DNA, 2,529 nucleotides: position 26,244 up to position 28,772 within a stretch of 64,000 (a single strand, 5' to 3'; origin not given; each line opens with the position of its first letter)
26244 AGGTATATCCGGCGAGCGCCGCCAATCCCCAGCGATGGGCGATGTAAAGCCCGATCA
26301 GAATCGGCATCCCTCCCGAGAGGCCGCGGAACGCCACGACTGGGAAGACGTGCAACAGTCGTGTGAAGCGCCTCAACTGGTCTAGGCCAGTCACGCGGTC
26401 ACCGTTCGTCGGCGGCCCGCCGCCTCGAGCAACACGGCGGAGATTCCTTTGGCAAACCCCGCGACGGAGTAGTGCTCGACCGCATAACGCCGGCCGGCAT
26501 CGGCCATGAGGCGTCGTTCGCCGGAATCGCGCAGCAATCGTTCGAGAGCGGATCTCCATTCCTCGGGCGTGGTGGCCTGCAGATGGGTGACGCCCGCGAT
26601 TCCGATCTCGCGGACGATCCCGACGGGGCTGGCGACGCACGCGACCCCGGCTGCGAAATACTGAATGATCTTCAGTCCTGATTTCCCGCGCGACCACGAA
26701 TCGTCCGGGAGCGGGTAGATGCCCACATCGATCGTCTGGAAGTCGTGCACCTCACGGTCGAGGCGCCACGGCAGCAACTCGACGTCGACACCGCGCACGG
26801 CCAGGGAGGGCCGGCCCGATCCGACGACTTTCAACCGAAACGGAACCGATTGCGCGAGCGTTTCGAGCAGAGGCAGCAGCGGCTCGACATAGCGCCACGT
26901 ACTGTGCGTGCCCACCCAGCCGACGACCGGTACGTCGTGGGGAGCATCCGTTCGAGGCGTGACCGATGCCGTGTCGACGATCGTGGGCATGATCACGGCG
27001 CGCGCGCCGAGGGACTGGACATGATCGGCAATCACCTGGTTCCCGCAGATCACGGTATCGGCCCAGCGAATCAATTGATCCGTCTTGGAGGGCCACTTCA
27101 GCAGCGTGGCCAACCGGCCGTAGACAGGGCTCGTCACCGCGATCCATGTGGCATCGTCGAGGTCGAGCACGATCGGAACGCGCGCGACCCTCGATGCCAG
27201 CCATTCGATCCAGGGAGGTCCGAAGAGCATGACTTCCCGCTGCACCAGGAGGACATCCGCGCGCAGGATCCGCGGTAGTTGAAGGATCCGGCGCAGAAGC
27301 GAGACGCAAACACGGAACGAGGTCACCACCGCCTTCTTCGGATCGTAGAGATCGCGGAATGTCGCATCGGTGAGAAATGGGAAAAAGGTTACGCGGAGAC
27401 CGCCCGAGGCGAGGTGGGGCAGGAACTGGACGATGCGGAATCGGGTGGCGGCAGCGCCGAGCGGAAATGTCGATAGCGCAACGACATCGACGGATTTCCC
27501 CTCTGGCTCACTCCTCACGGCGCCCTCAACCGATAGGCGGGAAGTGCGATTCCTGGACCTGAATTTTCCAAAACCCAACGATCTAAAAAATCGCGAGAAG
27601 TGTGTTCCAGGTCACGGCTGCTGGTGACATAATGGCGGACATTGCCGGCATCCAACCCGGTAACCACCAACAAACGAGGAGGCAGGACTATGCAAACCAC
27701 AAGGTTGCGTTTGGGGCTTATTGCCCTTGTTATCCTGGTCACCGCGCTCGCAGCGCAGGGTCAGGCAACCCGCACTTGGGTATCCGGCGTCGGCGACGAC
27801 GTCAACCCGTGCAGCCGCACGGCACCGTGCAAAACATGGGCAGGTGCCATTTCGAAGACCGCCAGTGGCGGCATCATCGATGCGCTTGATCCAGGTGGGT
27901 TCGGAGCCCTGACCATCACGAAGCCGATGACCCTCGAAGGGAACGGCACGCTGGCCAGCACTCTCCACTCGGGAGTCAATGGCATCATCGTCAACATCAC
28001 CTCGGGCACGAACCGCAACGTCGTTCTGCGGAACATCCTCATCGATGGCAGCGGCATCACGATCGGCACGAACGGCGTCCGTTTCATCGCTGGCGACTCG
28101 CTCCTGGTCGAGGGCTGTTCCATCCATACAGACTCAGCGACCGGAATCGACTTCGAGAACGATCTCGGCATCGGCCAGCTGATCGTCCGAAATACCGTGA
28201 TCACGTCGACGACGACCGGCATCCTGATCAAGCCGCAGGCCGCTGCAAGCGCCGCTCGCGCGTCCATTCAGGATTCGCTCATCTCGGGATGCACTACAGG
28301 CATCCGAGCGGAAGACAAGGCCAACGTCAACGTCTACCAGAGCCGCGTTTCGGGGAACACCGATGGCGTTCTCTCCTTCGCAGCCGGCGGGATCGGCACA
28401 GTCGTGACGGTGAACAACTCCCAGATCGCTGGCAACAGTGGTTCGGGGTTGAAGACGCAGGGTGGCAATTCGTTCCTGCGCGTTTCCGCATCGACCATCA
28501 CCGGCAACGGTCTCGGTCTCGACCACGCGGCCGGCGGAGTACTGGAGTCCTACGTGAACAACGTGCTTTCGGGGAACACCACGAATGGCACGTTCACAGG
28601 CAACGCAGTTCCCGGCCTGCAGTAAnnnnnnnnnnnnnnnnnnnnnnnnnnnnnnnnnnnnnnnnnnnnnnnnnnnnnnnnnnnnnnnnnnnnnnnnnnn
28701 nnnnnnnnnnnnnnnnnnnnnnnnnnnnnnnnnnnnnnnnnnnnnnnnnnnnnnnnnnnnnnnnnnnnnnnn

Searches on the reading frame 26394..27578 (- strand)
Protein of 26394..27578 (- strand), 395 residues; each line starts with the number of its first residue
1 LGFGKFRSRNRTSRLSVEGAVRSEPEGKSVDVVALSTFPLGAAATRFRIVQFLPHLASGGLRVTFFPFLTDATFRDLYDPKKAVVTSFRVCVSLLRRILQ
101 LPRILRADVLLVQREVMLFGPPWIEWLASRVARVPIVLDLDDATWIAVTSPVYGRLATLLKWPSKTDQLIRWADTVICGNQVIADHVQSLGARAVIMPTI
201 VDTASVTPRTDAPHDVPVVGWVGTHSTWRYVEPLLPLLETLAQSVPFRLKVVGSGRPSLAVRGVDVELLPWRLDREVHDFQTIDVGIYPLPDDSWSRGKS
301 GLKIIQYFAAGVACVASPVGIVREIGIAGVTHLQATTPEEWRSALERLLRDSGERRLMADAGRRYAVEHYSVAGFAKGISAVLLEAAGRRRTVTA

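Call 30: search_protein_families(library=pfam, proteins=[window:26394-27578:-], max_evalue=0.00001)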
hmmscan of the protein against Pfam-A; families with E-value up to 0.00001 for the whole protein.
window:26394-27578:- (395 aa): 1 family
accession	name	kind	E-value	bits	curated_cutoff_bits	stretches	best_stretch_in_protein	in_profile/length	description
PF13692.12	Glyco_trans_1_4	-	2e-10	41.5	27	1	217-351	2-142/142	Glycosyl transferases group 1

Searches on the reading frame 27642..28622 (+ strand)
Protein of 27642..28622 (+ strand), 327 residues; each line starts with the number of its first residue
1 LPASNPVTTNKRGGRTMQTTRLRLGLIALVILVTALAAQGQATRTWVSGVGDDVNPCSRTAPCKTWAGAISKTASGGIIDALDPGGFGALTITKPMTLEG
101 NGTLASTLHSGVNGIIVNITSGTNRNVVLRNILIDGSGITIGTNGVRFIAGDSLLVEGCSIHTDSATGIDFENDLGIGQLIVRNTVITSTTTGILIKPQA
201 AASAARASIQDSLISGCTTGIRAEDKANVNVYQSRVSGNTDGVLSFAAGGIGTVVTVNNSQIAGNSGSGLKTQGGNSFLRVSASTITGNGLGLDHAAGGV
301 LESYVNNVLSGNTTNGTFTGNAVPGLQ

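Call 30: search_protein_families(library=pfam, proteins=[window:27642-28622:+], max_evalue=0.00001)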
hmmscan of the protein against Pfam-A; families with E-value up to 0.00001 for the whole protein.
window:27642-28622:+ (327 aa): 1 family
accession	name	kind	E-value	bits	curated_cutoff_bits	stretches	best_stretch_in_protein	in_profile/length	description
PF13229.12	Beta_helix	-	5.1e-10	39.6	25.9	1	181-313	35-157/158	Right handed beta helix region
